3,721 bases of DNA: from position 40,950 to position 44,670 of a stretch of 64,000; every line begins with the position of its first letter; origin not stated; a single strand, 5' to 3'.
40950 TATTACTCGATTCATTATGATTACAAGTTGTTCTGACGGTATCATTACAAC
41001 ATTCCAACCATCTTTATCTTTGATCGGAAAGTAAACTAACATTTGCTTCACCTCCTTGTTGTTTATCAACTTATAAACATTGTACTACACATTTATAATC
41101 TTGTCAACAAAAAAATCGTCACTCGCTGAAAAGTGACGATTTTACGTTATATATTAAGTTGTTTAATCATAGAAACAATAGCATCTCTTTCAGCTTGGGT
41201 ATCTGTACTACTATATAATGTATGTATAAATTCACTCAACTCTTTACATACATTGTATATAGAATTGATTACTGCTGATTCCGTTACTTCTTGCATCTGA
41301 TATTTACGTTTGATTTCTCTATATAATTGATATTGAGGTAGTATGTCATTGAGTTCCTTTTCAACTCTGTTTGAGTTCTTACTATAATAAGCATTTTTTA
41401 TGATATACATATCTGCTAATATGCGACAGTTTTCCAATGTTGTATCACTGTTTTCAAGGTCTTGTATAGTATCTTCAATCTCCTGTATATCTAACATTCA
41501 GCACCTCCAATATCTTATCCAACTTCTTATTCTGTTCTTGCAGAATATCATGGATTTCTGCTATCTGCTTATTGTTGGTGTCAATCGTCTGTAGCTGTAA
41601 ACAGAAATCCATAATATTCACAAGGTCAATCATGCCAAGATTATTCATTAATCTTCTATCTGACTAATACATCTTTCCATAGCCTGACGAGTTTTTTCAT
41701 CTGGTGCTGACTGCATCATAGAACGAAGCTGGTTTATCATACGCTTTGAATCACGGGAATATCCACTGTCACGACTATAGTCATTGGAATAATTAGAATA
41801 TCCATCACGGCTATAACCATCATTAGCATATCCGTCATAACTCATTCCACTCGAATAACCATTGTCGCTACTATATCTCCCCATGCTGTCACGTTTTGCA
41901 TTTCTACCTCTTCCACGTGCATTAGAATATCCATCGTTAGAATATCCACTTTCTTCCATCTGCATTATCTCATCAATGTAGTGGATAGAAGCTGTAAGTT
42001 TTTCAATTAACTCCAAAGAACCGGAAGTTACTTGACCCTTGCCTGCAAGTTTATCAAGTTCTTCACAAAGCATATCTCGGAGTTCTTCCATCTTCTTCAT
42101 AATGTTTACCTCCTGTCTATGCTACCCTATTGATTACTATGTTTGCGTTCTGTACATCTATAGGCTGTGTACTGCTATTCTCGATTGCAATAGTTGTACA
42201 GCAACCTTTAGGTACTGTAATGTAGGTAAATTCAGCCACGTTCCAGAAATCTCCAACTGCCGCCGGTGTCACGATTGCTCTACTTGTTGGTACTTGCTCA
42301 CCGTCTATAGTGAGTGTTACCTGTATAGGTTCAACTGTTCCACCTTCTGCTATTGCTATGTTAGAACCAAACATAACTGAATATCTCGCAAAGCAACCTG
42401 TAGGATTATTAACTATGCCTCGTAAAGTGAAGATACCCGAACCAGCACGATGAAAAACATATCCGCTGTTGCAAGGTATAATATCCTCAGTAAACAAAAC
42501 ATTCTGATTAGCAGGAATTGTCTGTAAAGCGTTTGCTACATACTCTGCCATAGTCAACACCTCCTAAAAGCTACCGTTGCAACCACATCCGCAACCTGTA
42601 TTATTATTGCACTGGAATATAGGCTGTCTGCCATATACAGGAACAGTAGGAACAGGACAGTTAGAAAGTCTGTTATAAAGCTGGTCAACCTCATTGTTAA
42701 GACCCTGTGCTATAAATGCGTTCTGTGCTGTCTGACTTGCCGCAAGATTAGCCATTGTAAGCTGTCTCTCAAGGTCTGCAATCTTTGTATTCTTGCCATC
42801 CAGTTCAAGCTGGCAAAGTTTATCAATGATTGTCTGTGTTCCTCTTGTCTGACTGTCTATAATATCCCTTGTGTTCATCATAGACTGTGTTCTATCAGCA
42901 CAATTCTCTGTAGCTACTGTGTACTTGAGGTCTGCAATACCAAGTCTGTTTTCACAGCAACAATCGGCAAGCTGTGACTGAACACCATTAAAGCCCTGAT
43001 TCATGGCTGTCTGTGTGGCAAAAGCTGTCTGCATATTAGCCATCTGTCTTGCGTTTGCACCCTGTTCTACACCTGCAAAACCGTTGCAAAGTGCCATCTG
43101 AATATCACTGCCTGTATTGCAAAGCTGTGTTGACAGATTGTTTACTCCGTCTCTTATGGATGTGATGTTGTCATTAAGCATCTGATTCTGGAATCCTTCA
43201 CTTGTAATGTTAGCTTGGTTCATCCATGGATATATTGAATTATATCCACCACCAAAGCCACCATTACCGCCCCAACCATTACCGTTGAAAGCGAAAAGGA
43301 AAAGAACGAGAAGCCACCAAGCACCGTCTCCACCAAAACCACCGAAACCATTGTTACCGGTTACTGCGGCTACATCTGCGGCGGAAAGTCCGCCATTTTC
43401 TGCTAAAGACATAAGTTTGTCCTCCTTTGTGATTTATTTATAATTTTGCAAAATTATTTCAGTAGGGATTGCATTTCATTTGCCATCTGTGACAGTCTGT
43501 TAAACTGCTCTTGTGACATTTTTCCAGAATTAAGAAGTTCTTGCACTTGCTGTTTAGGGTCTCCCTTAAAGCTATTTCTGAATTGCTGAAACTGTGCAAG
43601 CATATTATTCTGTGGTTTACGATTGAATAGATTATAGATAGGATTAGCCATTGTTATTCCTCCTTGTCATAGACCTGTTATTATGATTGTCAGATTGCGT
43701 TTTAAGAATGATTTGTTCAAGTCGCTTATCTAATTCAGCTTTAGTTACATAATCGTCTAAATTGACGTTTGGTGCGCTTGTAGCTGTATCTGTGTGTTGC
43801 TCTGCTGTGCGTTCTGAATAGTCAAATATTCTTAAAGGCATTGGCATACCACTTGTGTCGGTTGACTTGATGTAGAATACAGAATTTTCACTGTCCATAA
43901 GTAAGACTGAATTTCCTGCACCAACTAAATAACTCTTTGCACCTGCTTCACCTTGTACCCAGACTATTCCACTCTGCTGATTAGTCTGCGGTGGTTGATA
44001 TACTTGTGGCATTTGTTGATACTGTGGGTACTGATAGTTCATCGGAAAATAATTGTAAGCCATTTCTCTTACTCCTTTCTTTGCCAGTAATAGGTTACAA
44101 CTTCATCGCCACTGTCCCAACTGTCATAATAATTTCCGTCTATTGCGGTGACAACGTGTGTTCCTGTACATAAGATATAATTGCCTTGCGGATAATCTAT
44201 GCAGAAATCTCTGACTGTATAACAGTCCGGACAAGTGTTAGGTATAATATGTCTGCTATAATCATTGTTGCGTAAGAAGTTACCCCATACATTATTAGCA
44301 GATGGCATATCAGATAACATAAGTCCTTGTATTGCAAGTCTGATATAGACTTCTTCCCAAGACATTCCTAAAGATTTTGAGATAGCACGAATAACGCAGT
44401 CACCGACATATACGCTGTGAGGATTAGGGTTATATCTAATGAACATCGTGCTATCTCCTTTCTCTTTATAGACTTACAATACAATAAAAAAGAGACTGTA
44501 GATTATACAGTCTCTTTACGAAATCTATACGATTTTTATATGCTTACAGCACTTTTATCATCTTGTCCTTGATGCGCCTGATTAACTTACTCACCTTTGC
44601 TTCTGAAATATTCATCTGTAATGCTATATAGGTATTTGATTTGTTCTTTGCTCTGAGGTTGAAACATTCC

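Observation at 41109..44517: Terminator-bounded cassette of low-complexity, Cys-rich, C1q/BclA-like and peptidase-like proteins between the tail and replication modules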

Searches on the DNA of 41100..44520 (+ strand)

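Call 6: search_dna_similar(query=window:41100-44520:+, collection=phages, mode=distant, max_rows=30)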
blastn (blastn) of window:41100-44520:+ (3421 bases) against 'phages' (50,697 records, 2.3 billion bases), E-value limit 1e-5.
Records with a match: 2; places in all: 2; records where one place covers at least 80% of the query: 0.
Best place of each record, by identity: 60-80% 2.
By first word of the organism name: Butyrivibrio 1; Bacteriophage 1.
By host as written in the record: Butyrivibrio fibrisolvens DSM 3071 1; - 1.
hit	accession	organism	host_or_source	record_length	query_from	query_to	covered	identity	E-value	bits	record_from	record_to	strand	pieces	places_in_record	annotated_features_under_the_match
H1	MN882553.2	Butyrivibrio virus Ceridwen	Butyrivibrio fibrisolvens DSM 3071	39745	1078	2184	32%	64.4%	2e-41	178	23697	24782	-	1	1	hypothetical protein (x2)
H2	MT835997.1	Bacteriophage sp.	human fecal samples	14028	2142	2238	3%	72.6%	1e-6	64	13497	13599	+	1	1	record has no annotation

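Call 8: get_annotated_region(hit=H1, flank=8000)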
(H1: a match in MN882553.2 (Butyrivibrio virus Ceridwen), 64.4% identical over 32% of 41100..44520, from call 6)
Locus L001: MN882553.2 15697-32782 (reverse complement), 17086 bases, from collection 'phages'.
description: Butyrivibrio virus Ceridwen, complete genome.
organism: Butyrivibrio virus Ceridwen (NCBI taxid 2696359)
taxonomy: Viruses; Duplodnaviria; Heunggongvirae; Uroviricota; Caudoviricetes
host: Butyrivibrio fibrisolvens DSM 3071; source: -; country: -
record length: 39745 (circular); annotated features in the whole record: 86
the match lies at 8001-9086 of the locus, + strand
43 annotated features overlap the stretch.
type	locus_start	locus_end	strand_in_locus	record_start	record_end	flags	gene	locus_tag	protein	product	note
CDS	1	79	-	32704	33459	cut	-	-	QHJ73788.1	hypothetical protein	Similar to unchracterised hypothetical protein in Staphylococcus virus 85 (59506.Q4ZD94_9CAUD, VOG4566, YP_239782.1). ...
CDS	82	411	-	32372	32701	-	-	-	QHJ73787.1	replication protein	Similar to replication protein in Burkholderia virus Bcepmigl (1195073.I6XGC7_9CAUD, VOG4566, VOG5046, YP_007236768.1). ...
CDS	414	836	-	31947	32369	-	-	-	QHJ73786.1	holliday junction resolvase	Similar to Holliday junction resolvase in Pseudomonas phage YMC/01/01/P52_PAE_BP (1191380.J7I4J7_9CAUD, VOG4693, ...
CDS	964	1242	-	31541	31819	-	-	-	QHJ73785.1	hypothetical protein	Hypothetical coding region with unknown function. ORF predicted by GeneMarkS-2, Glimmer3, Phanotate-v1.1.2, ...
CDS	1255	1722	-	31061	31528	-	-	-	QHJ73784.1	hypothetical protein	Similar to uncharacterised hypothetical protein in Streptococcus virus O1205 (85154.O34039_BPO12, NP_695086.1, ...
CDS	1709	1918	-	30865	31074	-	-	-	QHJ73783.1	hypothetical protein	Hypothetical coding region with unknown function. ORF predicted by Glimmer3, Phanotate-v1.1.2, Prodigal-v2.6.3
CDS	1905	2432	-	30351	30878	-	-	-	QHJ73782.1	hypothetical protein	Similar to uncharacterised hypothetical protein in Lactobacillus virus LLKu (YP_008859607.1). ORF predicted by ...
CDS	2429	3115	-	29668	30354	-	-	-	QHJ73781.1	hypothetical protein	Hypothetical coding region with unknown function. ORF predicted by GeneMarkS-2, Glimmer3, Phanotate-v1.1.2, ...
CDS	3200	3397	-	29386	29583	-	-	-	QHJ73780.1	hypothetical protein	Hypothetical coding region with unknown function. ORF predicted by GeneMarkS-2, Glimmer3, Phanotate-v1.1.2, ...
CDS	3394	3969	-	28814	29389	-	-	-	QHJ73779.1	putative lysin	Pfam Cell wall hydrolase (PF07486.12). ORF predicted by GeneMarkS-2, Glimmer3, Phanotate-v1.1.2, Prodigal-v2.6.3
CDS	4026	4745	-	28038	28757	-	-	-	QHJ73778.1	putative antirepressor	Similar to putative phage antirepressor in Streptococcus phage phi891591 (VOG4552, AGF87586.1). Pfam (PF03374.14). ORF ...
CDS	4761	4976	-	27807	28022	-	-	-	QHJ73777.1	putative XRE family transcriptional inhibitor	Similar to putative XRE family transcriptional inhibitor in Streptococcus phage JX01 (1225806.J7KK54_9CAUD, VOG4543, ...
regulatory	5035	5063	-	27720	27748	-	-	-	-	promoter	promoter predicted by PhagePromoter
regulatory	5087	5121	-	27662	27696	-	-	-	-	terminator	Predicted by FindTerm v2.8.1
CDS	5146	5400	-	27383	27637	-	-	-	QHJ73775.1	hypothetical protein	Hypothetical coding region with unknown function. ORF predicted by GeneMarkS-2, Glimmer3, Phanotate-v1.1.2, ...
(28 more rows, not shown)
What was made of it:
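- On BclA_C / exosporium TNF-like proteins (BclA, BxpB/ExsFA): The cultured relative infects Butyrivibrio (call 8).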

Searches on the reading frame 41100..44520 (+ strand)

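Call 89: search_protein_families(library=pfam, proteins=[L001:10514-10735:-, L001:10716-10910:-], max_evalue=0.05)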
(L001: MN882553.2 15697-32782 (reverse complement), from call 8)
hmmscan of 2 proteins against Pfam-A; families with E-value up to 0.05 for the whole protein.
L001:10514-10735:- (73 aa): 0 families

L001:10716-10910:- (64 aa): 1 family
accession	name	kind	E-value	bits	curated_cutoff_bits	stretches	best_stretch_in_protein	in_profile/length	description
PF09716.15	ETRAMP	-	0.0048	17.3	29.1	1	14-50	43-79/81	Malarial early transcribed membrane protein (ETRAMP)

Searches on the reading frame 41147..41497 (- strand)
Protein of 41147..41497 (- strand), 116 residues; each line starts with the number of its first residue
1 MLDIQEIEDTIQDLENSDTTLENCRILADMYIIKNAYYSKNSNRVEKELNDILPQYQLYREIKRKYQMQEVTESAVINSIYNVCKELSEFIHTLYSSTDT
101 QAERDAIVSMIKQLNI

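Call 4: search_protein_families(library=pfam, proteins=[window:41147-41497:-], max_evalue=1)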
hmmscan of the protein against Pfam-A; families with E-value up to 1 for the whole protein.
window:41147-41497:- (116 aa): 5 families
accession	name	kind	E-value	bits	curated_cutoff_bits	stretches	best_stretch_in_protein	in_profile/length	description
PF04425.17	Bul1_N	-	0.0016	17.7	28.7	1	39-105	11-78/451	Bul1 N terminus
PF23202.1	PAH_ZNF598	-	0.045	14.5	25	1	44-110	6-80/83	ZNF598 PAH domain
PF15797.10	DUF4706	-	0.057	14.2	27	1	25-84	12-71/108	Domain of unknown function (DUF4706)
PF07939.16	DUF1685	-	0.076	13.2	21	1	44-74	24-54/60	Protein of unknown function (DUF1685)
PF14523.12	Syntaxin_2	-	0.21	12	26.5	0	75-114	7-46/134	Syntaxin-like protein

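Call 5: search_protein_families(library=phrogs, proteins=[window:41147-41497:-], max_evalue=0.1)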
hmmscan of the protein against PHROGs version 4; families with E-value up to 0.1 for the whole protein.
window:41147-41497:- (116 aa): 1 family
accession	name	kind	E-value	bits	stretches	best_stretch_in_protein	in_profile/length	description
phrog_33858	-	unknown function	0.078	13.4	1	7-96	102-185/235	-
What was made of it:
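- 41147..41497 (-): g8: a 116-aa helical protein that is lineage-specific. No family match (calls 4, 5).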

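Call 75: search_protein_families(library=padloc, proteins=[window:41147-41497:-], max_evalue=0.1)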
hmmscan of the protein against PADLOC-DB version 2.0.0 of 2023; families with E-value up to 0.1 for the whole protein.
window:41147-41497:- (116 aa): 0 families

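Call 76: search_protein_families(library=ncbifam, proteins=[window:41147-41497:-], max_evalue=0.1)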
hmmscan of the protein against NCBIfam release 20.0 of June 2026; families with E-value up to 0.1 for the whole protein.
window:41147-41497:- (116 aa): 1 family
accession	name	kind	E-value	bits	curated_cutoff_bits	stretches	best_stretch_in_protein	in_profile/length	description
NF035934.1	ESAT6_2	subfamily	0.015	15.6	100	1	4-66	7-71/96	pore-forming ESAT-6 family protein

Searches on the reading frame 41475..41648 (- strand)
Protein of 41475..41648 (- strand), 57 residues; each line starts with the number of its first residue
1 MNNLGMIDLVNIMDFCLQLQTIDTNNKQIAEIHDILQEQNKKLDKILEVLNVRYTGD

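Call 4: search_protein_families(library=pfam, proteins=[window:41475-41648:-], max_evalue=1)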
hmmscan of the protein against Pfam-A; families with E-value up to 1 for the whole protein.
window:41475-41648:- (57 aa): 0 families

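Call 5: search_protein_families(library=phrogs, proteins=[window:41475-41648:-], max_evalue=0.1)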
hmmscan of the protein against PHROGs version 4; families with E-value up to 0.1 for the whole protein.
window:41475-41648:- (57 aa): 4 families
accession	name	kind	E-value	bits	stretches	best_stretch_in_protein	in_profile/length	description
phrog_26398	-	unknown function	0.01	17.1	1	9-55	29-74/76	-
phrog_24039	-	unknown function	0.038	13.3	1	2-51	60-110/780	-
phrog_4273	-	unknown function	0.04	14.9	1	12-46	101-134/150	-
phrog_32246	-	unknown function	0.097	13.6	0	23-53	4-34/38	-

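Call 75: search_protein_families(library=padloc, proteins=[window:41475-41648:-], max_evalue=0.1)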
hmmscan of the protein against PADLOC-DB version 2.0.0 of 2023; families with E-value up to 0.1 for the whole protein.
window:41475-41648:- (57 aa): 0 families

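Call 76: search_protein_families(library=ncbifam, proteins=[window:41475-41648:-], max_evalue=0.1)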
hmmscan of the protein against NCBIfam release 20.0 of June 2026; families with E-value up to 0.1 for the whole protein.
window:41475-41648:- (57 aa): 3 families
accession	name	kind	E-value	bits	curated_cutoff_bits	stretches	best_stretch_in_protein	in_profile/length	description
NF047699.2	sulf_reg_SurR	exception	0.013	15.2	250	1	9-51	97-139/221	sulfur metabolism transcriptional regulator SurR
NF001962.0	PRK00736.1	equivalog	0.043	13.6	72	1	17-48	17-48/69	hypothetical protein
NF041630.1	CBS_CbpB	equivalog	0.047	13.6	125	1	4-45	55-96/143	cyclic-di-AMP-binding protein CbpB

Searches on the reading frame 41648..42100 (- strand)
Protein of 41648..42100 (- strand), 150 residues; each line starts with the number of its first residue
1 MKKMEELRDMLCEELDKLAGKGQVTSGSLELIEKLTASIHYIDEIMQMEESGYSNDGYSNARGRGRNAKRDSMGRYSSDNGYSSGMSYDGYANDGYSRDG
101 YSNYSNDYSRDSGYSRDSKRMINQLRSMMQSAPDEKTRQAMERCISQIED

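Call 4: search_protein_families(library=pfam, proteins=[window:41648-42100:-], max_evalue=1)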
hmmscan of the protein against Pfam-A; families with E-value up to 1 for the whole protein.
window:41648-42100:- (150 aa): 1 family
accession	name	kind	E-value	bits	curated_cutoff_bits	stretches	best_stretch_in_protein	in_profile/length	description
PF14203.11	TTRAP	-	0.52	11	27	0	115-149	13-48/62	Putative transposon-transfer assisting protein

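Call 5: search_protein_families(library=phrogs, proteins=[window:41648-42100:-], max_evalue=0.1)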
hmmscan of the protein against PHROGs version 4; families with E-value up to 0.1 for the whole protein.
window:41648-42100:- (150 aa): 0 families

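Call 75: search_protein_families(library=padloc, proteins=[window:41648-42100:-], max_evalue=0.1)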
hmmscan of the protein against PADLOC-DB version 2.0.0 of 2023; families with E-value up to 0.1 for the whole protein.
window:41648-42100:- (150 aa): 0 families

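Call 76: search_protein_families(library=ncbifam, proteins=[window:41648-42100:-], max_evalue=0.1)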
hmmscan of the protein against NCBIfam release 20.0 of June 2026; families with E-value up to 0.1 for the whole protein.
window:41648-42100:- (150 aa): 1 family
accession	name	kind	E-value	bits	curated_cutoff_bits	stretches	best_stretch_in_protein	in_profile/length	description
NF045727.1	GSU3529_fam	subfamily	0.0037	17.4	44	0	4-61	15-69/78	GSU3529 family protein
